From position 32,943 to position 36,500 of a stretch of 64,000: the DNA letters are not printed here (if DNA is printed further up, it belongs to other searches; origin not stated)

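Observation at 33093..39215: HdrA split into two genes with a NuoE/NuoF/NuoG-N-terminus cassette between the halves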

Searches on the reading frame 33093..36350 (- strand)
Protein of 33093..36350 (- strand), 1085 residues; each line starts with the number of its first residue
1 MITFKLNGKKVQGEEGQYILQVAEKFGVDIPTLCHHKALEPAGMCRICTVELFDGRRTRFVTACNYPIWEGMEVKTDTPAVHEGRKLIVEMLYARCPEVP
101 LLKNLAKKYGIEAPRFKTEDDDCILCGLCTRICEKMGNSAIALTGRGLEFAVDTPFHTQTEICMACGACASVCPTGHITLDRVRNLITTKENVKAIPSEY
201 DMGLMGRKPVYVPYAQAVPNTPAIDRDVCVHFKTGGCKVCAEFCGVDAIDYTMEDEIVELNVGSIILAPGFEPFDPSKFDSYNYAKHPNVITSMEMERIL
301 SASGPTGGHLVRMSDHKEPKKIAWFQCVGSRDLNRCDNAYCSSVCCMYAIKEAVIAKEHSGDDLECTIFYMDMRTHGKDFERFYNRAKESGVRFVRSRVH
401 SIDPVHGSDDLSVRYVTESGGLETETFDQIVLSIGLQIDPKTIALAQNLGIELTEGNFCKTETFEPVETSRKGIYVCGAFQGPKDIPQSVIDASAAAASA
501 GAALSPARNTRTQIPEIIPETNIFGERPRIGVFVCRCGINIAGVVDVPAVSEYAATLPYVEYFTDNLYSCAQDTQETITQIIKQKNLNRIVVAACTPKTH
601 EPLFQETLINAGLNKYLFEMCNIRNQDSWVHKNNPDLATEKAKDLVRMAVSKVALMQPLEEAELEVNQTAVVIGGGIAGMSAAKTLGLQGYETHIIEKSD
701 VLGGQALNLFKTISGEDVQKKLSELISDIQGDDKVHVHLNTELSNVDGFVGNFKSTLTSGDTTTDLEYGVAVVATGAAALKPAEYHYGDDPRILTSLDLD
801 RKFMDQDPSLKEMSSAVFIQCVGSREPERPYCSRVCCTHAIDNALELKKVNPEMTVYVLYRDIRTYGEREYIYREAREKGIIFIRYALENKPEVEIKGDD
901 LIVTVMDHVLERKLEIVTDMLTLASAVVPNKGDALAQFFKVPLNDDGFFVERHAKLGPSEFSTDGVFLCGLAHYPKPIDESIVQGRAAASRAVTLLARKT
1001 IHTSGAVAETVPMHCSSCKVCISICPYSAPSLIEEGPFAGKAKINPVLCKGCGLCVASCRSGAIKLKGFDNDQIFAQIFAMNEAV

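Call 8: search_protein_families(library=pfam, proteins=[window:33093-36350:-], max_evalue=0.01)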
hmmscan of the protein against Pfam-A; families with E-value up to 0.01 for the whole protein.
window:33093-36350:- (1085 aa): 20 families
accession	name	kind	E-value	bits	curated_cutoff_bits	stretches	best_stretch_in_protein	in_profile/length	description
PF07992.20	Pyr_redox_2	-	3.7e-20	73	26.1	2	670-782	3-114/291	Pyridine nucleotide-disulphide oxidoreductase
PF13510.11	Fer2_4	-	3.6e-17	62.6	22.8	1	1-78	3-81/82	2Fe-2S iron-sulfur cluster binding domain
PF12838.12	Fer4_7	-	6.6e-12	46.2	27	3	123-176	2-51/52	4Fe-4S dicluster domain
PF00037.32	Fer4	-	2.1e-11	43.5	21.1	2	160-176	5-21/24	4Fe-4S binding domain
PF13484.11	Fer4_16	-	5.5e-09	37.1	30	1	163-245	2-64/66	4Fe-4S double cluster binding domain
PF14697.11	Fer4_21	-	1.6e-08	35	35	1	119-179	4-58/59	4Fe-4S dicluster domain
PF13450.12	NAD_binding_8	-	2e-07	31.6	21.9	1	672-706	1-35/68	NAD(P)-binding Rossmann-like domain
PF01266.30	DAO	-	3.8e-07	30.4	27.9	1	670-705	2-38/353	FAD dependent oxidoreductase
PF13187.11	Fer4_9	-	2.3e-06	28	27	2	1014-1064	1-52/52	4Fe-4S dicluster domain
PF12831.13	FAD_oxidored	-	8.8e-06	25.7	27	1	671-715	3-48/416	FAD dependent oxidoreductase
PF00890.30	FAD_binding_2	-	4e-05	23.4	20.4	1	670-705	2-37/414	FAD binding domain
PF13237.11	Fer4_10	-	0.0001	22.6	25.5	1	1013-1059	7-52/53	4Fe-4S dicluster domain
PF01593.30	Amino_oxidase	-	0.00025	20.9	19.8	0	677-705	1-29/443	Flavin containing amine oxidoreductase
PF12837.12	Fer4_6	-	0.0012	19.1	25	1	1042-1064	2-24/24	4Fe-4S binding domain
PF13183.11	Fer4_8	-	0.0016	19.4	27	1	121-176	3-67/68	4Fe-4S dicluster domain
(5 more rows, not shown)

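Call 10: search_solved_structures(query=window:33093-36350:-, show_alignments=3, max_evalue=0.001)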
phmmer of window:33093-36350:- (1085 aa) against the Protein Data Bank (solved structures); distinct sequences matched with E-value up to 0.001: 85 (the best 60 are shown).
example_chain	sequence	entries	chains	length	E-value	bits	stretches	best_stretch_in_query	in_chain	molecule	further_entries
5odc_A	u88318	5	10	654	7.4e-155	520.7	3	526-757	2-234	Heterodisulfide reductase, subunit A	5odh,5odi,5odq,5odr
8rvu_a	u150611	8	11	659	3.8e-149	501.8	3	526-756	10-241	H(2):CoB-CoM heterodisulfide,ferredoxin reductase subunit A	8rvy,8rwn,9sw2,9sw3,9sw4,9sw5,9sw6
8rvv_A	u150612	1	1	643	1.3e-147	496.7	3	528-756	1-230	H(2):CoB-CoM heterodisulfide,ferredoxin reductase subunit A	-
7bkb_A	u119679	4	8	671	1.8e-131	443.3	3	527-758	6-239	CoB--CoM heterodisulfide reductase iron-sulfur subunit A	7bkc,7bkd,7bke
9sfi_A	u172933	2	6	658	1.9e-122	413.4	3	158-452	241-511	CoB--CoM heterodisulfide reductase iron-sulfur subunit A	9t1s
9mqx_A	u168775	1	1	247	1.3e-38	135.8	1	18-179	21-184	NADH:ubiquinone oxidoreductase chain G-like protein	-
6tjr_A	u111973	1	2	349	2e-35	125.3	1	671-995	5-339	Fumarate reductase/succinate dehydrogenase flavoprotein domain protein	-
8a6t_A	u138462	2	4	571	1.1e-26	96.4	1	1-179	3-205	Electron bifurcating hydrogenase subunit HydA1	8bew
9bov_A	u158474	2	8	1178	2.2e-23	85.4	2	4-94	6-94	Molybdopterin oxidoreductase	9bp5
8oh5_C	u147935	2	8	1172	2.4e-22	82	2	2-92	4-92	Formate dehydrogenase-O, major subunit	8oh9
7q4v_A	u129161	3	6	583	1.2e-20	76.4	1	2-94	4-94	Iron hydrogenase HydA1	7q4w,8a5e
7t2r_A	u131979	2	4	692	4.8e-20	74.4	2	2-94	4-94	NiFe hydrogenase subunit A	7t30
7p5h_A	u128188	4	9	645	8.8e-20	73.5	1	14-193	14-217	Fe-hydrogenase, subunit alpha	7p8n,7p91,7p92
7q5y_A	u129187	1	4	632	2.4e-19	72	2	8-97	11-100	NADH dehydrogenase I chain G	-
9wxb_B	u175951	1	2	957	5.9e-18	67.4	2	2-94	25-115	Formate dehydrogenase alpha subunit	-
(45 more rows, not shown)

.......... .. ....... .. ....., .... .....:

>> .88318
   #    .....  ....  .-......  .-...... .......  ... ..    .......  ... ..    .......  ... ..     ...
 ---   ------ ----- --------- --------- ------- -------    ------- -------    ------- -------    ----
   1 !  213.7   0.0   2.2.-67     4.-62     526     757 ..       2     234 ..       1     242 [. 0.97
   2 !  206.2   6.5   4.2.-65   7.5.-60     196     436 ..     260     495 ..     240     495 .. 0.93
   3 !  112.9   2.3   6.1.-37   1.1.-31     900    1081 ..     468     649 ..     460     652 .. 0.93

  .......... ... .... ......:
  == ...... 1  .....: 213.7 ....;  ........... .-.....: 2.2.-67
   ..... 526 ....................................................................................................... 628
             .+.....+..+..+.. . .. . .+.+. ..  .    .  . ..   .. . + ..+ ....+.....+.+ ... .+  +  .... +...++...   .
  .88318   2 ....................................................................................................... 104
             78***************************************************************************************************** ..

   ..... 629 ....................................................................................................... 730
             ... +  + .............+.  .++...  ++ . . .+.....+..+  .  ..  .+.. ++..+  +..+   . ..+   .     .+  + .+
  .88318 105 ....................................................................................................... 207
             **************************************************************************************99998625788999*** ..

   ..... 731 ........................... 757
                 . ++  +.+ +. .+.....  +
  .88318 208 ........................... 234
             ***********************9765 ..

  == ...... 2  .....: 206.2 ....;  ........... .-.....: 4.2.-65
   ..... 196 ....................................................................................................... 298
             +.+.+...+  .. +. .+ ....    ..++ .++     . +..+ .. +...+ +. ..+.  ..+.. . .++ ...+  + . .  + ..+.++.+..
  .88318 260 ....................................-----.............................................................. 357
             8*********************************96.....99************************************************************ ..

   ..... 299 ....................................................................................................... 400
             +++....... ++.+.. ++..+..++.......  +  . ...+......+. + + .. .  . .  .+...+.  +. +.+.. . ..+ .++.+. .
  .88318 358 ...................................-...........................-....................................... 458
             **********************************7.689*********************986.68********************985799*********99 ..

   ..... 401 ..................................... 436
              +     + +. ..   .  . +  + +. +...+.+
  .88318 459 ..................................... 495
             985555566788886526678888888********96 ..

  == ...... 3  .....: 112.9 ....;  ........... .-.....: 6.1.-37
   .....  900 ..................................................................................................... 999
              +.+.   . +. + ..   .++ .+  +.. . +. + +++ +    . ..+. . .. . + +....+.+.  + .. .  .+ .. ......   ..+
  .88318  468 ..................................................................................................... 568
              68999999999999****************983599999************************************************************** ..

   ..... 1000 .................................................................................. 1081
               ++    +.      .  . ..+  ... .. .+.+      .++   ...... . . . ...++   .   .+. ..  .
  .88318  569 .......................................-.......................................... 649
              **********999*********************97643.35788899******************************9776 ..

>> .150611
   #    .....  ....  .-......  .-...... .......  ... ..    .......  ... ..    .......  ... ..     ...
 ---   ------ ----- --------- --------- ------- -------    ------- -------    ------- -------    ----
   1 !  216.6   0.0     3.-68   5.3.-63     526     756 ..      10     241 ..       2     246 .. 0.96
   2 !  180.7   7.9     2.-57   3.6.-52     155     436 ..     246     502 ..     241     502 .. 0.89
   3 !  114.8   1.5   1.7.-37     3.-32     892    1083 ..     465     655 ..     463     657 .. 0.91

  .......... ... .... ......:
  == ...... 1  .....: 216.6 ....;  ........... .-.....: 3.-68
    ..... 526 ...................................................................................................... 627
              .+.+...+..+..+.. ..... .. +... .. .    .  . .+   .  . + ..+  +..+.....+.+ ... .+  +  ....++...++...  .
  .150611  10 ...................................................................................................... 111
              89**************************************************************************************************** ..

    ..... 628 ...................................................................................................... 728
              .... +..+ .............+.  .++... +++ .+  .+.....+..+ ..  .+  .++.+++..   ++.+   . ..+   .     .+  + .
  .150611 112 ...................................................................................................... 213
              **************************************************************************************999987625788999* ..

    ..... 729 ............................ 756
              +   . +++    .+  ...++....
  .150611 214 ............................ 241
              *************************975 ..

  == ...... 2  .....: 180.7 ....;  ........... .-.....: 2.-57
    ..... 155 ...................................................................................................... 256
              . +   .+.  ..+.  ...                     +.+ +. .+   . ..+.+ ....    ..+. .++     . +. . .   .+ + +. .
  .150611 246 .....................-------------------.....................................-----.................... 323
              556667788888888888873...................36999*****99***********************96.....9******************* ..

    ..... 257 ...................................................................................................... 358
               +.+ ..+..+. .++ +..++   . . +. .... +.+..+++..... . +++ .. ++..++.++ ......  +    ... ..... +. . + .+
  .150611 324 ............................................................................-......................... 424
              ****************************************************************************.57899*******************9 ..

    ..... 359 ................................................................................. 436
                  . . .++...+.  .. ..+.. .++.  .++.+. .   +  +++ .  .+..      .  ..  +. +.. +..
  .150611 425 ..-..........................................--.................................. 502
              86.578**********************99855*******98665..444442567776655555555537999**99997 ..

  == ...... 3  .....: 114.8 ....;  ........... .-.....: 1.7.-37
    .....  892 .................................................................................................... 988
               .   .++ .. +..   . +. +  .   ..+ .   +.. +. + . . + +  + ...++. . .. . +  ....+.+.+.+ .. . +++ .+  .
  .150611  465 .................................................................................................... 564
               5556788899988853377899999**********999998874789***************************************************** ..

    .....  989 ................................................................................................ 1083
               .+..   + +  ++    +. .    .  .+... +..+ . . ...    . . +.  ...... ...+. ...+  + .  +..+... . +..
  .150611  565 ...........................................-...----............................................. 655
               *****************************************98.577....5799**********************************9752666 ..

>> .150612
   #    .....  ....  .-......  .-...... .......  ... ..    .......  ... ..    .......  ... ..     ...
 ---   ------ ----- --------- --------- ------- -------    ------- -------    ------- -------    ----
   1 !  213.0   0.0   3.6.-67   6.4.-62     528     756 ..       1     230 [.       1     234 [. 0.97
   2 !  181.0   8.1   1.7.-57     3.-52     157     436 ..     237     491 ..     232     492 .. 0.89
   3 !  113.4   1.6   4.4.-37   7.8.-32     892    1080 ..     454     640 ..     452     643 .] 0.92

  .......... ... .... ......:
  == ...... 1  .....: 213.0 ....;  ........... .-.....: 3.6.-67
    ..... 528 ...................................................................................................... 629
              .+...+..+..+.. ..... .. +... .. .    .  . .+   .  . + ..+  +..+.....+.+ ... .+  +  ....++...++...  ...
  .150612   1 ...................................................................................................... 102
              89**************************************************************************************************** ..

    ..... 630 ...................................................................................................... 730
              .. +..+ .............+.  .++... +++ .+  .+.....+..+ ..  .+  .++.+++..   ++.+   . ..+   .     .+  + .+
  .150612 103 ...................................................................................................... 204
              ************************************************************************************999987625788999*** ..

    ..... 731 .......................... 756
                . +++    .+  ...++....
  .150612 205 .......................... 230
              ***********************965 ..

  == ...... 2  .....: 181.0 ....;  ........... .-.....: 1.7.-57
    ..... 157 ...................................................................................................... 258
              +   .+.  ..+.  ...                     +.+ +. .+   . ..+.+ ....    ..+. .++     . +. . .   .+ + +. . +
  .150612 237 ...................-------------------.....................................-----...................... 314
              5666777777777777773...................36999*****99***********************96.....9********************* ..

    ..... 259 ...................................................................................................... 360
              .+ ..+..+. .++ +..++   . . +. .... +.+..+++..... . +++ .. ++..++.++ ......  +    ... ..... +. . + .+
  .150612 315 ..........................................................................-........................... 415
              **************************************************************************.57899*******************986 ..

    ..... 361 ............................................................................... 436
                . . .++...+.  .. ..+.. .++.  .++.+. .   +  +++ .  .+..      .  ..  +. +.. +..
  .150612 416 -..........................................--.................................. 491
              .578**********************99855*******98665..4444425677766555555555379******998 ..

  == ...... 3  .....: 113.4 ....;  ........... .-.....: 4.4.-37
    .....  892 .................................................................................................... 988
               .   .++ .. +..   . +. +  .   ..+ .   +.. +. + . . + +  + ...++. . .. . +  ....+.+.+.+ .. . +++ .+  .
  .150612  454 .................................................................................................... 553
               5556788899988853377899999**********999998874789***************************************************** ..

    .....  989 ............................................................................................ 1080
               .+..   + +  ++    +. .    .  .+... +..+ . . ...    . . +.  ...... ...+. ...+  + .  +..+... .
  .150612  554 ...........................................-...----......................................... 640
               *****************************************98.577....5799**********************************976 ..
